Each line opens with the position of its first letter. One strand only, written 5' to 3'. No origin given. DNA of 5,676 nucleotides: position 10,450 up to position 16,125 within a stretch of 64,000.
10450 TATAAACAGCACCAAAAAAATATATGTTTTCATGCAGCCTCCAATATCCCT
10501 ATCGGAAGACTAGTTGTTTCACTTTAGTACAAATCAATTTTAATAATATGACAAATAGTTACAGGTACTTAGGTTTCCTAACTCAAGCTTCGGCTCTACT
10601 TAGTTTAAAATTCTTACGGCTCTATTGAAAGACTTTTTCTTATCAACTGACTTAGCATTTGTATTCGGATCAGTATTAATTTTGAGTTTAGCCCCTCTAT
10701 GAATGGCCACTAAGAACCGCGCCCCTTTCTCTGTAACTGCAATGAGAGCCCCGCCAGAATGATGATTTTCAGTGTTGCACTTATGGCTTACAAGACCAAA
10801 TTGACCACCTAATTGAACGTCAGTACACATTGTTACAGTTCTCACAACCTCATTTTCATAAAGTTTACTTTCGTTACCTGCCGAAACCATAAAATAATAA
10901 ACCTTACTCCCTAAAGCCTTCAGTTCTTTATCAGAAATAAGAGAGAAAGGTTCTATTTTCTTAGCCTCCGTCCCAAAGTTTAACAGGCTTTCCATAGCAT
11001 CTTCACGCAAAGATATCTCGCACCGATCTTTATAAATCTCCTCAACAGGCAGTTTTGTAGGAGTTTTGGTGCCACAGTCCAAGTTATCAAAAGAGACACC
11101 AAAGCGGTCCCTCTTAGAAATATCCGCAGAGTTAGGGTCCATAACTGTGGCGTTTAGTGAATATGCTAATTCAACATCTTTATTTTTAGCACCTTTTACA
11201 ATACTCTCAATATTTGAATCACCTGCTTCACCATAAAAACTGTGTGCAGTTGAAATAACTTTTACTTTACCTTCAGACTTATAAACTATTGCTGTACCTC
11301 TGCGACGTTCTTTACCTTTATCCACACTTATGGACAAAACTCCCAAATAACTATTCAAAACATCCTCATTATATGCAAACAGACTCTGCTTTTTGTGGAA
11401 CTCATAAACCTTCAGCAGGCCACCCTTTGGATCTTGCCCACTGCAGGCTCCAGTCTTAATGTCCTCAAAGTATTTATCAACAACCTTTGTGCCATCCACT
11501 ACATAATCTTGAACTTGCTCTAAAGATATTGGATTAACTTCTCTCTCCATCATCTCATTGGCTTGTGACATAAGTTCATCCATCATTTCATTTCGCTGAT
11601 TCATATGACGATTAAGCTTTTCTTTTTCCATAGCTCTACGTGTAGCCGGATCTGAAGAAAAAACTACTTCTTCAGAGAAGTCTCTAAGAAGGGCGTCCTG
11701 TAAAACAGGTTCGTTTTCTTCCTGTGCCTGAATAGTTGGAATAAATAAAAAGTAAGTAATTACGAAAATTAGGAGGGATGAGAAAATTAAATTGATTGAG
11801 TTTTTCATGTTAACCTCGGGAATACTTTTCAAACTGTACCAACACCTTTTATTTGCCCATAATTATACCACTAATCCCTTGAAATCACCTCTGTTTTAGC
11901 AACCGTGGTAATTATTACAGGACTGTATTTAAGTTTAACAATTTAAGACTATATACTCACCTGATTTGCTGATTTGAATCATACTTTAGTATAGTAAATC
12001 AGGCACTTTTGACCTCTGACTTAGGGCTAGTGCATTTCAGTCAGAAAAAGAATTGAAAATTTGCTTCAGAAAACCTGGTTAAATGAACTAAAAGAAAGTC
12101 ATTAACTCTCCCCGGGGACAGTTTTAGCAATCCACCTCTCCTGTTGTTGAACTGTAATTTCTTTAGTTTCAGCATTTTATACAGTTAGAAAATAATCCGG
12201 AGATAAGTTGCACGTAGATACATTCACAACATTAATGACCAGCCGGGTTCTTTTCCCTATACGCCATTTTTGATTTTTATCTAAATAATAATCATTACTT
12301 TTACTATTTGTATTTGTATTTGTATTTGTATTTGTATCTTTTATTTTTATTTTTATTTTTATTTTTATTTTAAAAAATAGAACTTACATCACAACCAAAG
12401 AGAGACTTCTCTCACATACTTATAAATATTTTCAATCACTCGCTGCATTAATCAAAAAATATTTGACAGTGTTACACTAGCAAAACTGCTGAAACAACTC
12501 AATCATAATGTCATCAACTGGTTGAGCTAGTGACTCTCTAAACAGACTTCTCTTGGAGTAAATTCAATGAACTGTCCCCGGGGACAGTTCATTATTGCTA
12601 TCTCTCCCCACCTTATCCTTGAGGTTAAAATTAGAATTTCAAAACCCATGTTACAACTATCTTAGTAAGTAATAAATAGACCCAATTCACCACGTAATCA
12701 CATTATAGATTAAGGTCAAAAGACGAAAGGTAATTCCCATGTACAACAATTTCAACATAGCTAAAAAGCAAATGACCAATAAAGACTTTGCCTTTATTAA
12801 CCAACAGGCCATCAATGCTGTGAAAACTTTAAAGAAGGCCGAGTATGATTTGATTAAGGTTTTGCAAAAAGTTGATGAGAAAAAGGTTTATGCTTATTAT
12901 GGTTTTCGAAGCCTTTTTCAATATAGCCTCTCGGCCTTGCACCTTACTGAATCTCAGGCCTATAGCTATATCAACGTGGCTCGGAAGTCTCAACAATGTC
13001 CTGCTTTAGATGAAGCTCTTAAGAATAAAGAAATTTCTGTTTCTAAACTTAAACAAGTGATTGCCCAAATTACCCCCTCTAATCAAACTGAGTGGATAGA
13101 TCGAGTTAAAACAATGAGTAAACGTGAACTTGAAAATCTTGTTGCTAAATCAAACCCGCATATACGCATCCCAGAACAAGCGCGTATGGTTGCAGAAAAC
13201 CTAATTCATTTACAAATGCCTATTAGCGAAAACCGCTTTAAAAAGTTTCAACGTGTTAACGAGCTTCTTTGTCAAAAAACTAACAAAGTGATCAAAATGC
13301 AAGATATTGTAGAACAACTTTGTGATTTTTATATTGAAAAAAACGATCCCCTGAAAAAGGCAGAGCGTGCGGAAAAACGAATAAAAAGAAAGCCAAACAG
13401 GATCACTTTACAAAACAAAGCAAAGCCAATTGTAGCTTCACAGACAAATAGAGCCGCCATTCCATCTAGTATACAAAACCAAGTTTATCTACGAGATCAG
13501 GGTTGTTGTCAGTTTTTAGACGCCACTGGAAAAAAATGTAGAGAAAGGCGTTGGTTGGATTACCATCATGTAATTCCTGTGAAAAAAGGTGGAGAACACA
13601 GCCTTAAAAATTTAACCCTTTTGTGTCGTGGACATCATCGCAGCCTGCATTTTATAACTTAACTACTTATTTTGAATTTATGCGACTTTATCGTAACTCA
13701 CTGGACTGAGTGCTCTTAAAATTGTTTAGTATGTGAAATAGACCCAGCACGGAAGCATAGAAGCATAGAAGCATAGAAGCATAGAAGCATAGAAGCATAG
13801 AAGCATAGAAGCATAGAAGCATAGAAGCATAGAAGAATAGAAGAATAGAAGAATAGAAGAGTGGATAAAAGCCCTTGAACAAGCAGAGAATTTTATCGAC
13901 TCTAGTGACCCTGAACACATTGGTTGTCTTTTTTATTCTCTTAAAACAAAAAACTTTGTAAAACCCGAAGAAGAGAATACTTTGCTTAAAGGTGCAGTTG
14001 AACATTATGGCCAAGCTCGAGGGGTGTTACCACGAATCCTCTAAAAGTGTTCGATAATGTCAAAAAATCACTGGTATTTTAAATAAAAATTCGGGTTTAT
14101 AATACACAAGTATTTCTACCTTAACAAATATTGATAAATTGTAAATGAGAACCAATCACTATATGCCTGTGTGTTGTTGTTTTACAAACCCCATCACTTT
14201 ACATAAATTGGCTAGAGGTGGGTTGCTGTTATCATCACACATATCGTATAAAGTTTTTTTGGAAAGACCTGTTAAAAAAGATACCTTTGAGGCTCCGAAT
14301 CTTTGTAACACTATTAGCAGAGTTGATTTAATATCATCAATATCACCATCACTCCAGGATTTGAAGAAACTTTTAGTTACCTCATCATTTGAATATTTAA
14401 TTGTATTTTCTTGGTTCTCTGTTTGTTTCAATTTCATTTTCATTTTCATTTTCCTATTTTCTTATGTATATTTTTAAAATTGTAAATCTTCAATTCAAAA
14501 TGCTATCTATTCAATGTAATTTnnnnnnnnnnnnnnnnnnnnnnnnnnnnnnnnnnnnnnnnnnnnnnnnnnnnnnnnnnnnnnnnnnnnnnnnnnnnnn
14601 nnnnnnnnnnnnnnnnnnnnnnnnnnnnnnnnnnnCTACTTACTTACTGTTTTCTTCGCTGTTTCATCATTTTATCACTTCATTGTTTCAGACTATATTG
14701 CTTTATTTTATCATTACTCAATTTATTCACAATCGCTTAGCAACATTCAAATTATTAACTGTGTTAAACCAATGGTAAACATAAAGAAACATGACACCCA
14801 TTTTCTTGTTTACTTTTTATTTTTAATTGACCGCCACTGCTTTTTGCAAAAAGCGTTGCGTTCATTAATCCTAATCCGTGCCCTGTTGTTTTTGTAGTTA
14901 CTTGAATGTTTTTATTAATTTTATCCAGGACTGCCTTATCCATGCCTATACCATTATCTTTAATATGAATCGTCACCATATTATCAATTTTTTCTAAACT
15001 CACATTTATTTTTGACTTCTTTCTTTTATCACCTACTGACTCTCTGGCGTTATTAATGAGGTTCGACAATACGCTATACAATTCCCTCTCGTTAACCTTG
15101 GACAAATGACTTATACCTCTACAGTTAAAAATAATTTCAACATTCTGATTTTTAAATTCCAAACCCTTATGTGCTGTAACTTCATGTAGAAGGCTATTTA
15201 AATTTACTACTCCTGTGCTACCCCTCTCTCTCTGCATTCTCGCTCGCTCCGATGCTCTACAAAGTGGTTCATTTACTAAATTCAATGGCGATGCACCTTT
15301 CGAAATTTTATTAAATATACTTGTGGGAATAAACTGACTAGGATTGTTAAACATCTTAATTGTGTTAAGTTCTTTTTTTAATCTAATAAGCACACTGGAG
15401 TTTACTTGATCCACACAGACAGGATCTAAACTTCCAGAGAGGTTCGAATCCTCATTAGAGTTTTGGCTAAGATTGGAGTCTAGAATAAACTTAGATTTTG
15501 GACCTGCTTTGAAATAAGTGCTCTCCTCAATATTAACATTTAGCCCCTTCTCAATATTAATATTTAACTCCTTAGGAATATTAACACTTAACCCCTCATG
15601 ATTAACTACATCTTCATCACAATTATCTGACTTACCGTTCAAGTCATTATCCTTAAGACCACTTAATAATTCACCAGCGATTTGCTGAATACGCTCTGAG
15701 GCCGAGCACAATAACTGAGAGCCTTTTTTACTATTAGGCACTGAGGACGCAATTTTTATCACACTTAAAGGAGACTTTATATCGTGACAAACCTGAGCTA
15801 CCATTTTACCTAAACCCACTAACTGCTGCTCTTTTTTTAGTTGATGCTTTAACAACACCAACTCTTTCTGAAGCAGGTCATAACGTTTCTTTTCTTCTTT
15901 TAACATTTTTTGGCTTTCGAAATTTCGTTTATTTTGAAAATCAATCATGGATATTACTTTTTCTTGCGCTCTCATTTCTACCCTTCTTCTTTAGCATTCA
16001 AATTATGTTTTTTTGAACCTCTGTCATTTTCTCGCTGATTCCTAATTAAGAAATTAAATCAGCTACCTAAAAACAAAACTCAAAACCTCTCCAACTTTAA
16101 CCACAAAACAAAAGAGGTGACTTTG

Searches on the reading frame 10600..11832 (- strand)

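Call 20: search_protein_families(library=pfam, proteins=[window:10600-11832:-], max_evalue=0.001)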
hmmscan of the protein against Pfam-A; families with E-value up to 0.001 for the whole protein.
window:10600-11832:- (410 aa): 0 families

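Call 23: search_protein_families(library=phrogs, proteins=[window:10600-11832:-], max_evalue=0.1)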
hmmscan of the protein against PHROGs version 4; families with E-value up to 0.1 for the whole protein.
window:10600-11832:- (410 aa): 1 family
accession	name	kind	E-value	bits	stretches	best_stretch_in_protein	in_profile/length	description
phrog_8841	-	DNA, RNA and nucleotide metabolism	0.033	13.8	1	68-120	442-494/633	DNA primase/helicase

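Call 102: search_protein_families(library=pfam, proteins=[window:10600-11832:-], max_evalue=0.001)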
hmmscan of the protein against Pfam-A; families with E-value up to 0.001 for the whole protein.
window:10600-11832:- (410 aa): 0 families

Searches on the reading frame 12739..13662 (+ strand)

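Call 20: search_protein_families(library=pfam, proteins=[window:12739-13662:+], max_evalue=0.001)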
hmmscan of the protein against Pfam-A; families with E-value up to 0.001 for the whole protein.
window:12739-13662:+ (307 aa): 1 family
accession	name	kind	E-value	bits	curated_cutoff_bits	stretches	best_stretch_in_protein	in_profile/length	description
PF01844.29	HNH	-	4.1e-07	30.5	21.4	1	265-304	6-45/47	HNH endonuclease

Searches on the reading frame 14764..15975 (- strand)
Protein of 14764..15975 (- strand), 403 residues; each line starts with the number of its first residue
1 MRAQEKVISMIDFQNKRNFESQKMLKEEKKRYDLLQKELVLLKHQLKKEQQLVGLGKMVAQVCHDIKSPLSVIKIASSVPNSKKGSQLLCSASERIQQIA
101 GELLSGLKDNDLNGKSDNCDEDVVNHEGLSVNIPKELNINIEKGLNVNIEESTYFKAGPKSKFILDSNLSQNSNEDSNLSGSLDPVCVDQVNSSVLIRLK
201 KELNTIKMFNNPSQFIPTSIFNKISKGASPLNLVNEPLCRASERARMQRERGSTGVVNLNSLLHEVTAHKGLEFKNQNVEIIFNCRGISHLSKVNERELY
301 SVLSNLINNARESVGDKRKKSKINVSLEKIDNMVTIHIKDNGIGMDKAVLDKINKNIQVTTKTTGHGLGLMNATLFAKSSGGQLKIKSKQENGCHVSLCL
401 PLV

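Call 20: search_protein_families(library=pfam, proteins=[window:14764-15975:-], max_evalue=0.001)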
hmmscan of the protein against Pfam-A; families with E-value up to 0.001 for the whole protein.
window:14764-15975:- (403 aa): 3 families
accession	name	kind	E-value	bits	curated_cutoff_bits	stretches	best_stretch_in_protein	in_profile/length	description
PF02518.31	HATPase_c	-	3.8e-18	66.4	26.4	1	295-402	2-109/111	Histidine kinase-, DNA gyrase B-, and HSP90-like ATPase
PF14501.12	HATPase_c_5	-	8.7e-11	42.1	22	1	296-391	3-93/102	GHKL domain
PF00512.31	HisKA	-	0.00096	19.6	26.9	0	56-104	3-58/66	His Kinase A (phospho-acceptor) domain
